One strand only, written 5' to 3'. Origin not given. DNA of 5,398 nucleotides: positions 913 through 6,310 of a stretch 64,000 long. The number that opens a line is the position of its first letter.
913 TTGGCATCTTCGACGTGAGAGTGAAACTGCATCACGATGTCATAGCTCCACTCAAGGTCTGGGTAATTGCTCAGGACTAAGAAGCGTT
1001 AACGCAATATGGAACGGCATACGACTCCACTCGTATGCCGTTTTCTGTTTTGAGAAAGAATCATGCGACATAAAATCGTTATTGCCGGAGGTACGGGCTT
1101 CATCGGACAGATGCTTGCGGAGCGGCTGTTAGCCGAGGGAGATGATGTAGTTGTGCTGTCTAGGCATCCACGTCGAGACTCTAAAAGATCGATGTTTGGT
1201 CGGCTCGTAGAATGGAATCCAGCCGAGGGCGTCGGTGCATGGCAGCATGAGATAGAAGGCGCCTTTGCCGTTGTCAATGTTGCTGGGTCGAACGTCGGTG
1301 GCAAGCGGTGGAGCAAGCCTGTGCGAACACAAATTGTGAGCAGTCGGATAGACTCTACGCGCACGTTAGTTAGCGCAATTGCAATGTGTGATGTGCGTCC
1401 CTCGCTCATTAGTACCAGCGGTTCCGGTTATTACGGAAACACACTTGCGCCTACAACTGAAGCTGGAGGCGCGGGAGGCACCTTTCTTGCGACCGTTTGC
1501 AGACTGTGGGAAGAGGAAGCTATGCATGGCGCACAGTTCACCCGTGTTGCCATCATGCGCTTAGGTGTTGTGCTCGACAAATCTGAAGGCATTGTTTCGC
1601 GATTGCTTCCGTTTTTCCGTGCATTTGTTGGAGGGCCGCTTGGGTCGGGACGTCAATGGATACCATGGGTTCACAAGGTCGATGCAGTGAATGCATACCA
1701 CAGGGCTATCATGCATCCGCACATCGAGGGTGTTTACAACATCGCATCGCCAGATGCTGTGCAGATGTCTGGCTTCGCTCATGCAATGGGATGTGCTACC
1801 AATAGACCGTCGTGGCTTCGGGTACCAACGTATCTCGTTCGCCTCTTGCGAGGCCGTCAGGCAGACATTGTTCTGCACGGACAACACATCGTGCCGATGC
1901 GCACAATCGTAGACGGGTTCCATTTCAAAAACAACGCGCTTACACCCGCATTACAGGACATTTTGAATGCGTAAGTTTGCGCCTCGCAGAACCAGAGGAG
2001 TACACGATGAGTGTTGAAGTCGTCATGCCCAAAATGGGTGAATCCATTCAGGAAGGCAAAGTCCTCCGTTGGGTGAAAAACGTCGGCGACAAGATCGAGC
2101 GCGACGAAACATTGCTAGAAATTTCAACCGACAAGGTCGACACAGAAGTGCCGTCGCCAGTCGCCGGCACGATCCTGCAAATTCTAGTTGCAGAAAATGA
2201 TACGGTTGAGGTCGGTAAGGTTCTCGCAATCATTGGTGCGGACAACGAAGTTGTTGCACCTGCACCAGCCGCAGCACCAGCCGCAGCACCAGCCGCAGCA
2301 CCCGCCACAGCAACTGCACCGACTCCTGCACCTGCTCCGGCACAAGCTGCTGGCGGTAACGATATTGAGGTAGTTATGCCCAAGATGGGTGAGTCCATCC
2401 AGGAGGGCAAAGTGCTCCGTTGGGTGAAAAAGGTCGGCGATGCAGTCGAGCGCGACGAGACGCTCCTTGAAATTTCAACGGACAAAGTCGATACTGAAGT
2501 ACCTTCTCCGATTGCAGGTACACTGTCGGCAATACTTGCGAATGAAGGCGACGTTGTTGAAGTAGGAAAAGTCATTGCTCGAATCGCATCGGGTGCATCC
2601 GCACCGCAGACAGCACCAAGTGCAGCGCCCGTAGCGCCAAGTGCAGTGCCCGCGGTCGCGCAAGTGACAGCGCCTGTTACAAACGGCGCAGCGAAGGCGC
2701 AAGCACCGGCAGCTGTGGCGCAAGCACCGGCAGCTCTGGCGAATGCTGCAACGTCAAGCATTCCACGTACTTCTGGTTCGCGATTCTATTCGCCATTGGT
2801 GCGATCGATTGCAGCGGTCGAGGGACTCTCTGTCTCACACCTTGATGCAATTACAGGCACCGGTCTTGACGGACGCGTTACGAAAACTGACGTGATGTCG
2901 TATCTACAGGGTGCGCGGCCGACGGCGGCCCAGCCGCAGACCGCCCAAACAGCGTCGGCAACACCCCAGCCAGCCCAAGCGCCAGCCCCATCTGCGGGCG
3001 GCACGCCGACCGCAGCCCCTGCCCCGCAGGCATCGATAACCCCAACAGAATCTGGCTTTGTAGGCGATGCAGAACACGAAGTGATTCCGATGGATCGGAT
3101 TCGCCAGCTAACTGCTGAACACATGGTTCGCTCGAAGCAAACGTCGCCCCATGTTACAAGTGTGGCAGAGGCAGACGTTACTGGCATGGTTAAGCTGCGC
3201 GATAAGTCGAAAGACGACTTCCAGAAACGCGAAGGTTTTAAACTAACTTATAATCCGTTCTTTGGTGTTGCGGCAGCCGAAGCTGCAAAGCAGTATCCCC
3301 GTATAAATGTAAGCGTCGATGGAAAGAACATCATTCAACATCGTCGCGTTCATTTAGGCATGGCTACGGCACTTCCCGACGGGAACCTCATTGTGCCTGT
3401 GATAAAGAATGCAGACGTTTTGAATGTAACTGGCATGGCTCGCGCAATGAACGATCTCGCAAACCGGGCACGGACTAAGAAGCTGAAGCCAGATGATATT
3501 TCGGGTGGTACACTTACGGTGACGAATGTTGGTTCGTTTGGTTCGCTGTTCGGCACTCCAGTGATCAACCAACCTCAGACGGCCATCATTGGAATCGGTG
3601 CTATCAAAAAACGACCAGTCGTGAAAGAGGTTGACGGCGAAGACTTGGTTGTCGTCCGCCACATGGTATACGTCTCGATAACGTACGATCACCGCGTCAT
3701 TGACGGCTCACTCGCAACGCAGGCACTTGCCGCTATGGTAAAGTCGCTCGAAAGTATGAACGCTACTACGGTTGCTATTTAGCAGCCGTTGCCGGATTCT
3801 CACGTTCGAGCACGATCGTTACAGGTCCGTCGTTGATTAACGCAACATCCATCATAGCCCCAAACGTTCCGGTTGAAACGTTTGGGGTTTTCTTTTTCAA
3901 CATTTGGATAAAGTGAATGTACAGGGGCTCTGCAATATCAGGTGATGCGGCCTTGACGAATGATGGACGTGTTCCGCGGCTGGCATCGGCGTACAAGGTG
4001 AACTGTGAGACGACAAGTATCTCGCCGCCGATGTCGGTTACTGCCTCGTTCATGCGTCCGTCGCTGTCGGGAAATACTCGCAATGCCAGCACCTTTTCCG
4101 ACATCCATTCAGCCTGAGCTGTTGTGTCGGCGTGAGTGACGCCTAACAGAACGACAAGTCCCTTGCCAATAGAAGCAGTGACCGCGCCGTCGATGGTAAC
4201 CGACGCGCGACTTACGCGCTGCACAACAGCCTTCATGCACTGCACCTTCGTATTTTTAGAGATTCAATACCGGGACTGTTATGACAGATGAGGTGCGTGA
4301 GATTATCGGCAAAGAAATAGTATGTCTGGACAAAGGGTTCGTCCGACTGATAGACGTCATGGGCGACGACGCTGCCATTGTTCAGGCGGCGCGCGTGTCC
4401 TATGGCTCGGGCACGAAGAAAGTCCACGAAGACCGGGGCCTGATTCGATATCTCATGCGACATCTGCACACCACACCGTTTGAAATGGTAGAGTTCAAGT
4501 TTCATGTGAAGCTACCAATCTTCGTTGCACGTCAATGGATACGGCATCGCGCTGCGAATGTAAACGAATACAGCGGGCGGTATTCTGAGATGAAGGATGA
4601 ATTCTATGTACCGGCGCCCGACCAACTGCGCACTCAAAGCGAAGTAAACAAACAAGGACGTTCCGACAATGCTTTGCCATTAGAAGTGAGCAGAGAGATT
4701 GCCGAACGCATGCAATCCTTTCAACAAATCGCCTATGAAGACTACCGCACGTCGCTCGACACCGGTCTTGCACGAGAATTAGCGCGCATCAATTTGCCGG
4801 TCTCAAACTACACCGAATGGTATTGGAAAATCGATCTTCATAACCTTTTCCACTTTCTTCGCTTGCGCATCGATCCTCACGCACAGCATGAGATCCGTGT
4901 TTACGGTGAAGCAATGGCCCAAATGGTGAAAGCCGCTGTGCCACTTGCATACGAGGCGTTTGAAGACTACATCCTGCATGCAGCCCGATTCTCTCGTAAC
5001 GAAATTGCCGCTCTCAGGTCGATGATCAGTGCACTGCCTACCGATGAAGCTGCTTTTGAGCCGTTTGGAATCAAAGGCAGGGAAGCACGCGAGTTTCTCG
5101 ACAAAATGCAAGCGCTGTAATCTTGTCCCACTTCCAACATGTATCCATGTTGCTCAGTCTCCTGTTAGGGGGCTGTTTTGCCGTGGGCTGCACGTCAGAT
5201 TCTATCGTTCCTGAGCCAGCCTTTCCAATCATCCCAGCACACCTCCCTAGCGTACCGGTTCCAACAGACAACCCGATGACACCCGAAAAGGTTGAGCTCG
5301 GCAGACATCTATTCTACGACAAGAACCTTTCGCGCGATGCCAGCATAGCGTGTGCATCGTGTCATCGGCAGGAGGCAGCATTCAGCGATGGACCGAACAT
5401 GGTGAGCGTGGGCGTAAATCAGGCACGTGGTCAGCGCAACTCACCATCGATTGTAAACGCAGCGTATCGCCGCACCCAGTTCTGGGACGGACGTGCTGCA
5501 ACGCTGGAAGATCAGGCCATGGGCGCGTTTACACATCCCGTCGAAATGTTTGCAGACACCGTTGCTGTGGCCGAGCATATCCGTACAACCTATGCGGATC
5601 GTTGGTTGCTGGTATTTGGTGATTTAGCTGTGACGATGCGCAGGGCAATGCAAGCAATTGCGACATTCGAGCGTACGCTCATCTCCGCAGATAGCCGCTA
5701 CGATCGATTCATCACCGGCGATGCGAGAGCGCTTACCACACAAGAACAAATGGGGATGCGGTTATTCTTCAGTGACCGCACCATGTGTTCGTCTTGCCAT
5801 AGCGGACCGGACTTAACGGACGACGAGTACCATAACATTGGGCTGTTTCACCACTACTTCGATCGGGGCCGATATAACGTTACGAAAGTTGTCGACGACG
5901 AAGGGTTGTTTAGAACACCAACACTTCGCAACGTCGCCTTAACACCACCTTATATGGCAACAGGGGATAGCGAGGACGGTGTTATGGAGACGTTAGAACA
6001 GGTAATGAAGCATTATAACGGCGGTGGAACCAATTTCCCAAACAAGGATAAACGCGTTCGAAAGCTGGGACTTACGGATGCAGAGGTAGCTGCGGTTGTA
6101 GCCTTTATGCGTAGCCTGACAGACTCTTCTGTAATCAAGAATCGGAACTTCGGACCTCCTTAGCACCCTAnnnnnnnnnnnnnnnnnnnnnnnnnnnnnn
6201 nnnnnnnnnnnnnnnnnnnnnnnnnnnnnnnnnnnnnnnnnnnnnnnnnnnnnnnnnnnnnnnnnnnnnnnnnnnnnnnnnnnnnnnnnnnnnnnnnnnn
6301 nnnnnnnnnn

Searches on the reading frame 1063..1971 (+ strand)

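Call 88: search_protein_families(library=pfam, proteins=[window:1063-1971:+], max_evalue=0.00001)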
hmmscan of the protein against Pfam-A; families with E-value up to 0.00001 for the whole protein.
window:1063-1971:+ (303 aa): 3 families
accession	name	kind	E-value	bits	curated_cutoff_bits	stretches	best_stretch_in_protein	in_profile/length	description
PF01370.27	Epimerase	-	3.8e-18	66.2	20.9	1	5-228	1-240/240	NAD dependent epimerase/dehydratase family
PF08338.16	DUF1731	-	9.3e-10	38.5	27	1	254-300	1-47/47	Domain of unknown function (DUF1731)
PF16363.11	GDP_Man_Dehyd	-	8.7e-07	29.1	27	0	7-38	2-33/332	GDP-mannose 4,6 dehydratase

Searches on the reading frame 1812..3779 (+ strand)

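Call 88: search_protein_families(library=pfam, proteins=[window:1812-3779:+], max_evalue=0.00001)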
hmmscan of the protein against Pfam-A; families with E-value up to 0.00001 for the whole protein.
window:1812-3779:+ (656 aa): 4 families
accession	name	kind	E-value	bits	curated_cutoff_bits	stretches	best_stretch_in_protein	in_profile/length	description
PF00198.28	2-oxoacid_dh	-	6.4e-77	258.5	23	1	421-651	3-229/232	2-oxoacid dehydrogenases acyltransferase (catalytic domain)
PF00364.28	Biotin_lipoyl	-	3.7e-42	142.5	22.1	2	186-258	2-73/73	Biotin-requiring enzyme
PF13533.13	Biotin_lipoyl_2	-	1.8e-09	37.6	29.8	0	113-141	3-31/32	Biotin-lipoyl like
PF02817.22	E3_binding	-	9.7e-09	35.7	23.7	1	325-361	2-35/36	e3 binding domain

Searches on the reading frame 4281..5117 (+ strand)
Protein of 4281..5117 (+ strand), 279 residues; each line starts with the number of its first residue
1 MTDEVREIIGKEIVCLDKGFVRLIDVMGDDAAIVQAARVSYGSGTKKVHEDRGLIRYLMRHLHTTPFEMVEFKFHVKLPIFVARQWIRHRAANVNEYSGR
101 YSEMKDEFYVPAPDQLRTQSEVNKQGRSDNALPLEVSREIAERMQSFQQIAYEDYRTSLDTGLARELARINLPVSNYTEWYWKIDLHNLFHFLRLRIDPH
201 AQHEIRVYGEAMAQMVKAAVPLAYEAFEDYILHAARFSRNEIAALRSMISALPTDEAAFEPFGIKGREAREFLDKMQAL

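Call 88: search_protein_families(library=pfam, proteins=[window:4281-5117:+], max_evalue=0.00001)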
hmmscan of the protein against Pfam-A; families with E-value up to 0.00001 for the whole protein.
window:4281-5117:+ (279 aa): 1 family
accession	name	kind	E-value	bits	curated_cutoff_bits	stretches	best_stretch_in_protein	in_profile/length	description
PF02511.20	Thy1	-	2e-57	194.5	24.8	1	22-221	1-190/191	Thymidylate synthase complementing protein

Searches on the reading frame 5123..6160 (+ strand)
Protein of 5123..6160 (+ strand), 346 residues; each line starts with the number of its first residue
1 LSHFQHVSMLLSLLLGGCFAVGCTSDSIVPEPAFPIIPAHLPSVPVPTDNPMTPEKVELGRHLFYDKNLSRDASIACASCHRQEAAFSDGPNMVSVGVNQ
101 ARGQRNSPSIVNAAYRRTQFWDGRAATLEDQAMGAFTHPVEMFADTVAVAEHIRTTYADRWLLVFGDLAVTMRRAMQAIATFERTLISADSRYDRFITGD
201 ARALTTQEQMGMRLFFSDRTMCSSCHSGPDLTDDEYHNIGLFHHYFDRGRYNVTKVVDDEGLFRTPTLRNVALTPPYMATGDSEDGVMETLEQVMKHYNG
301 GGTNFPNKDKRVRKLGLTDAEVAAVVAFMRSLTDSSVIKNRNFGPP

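Call 88: search_protein_families(library=pfam, proteins=[window:5123-6160:+], max_evalue=0.00001)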
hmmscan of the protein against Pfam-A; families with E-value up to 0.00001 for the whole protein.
window:5123-6160:+ (346 aa): 2 families
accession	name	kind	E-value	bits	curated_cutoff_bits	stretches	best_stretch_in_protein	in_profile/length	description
PF03150.19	CCP_MauG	-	3.8e-53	180.6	25.6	1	54-201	1-148/149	Di-haem cytochrome c peroxidase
PF00034.26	Cytochrom_C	-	1.3e-09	39.7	21.3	0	220-332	10-89/90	Cytochrome c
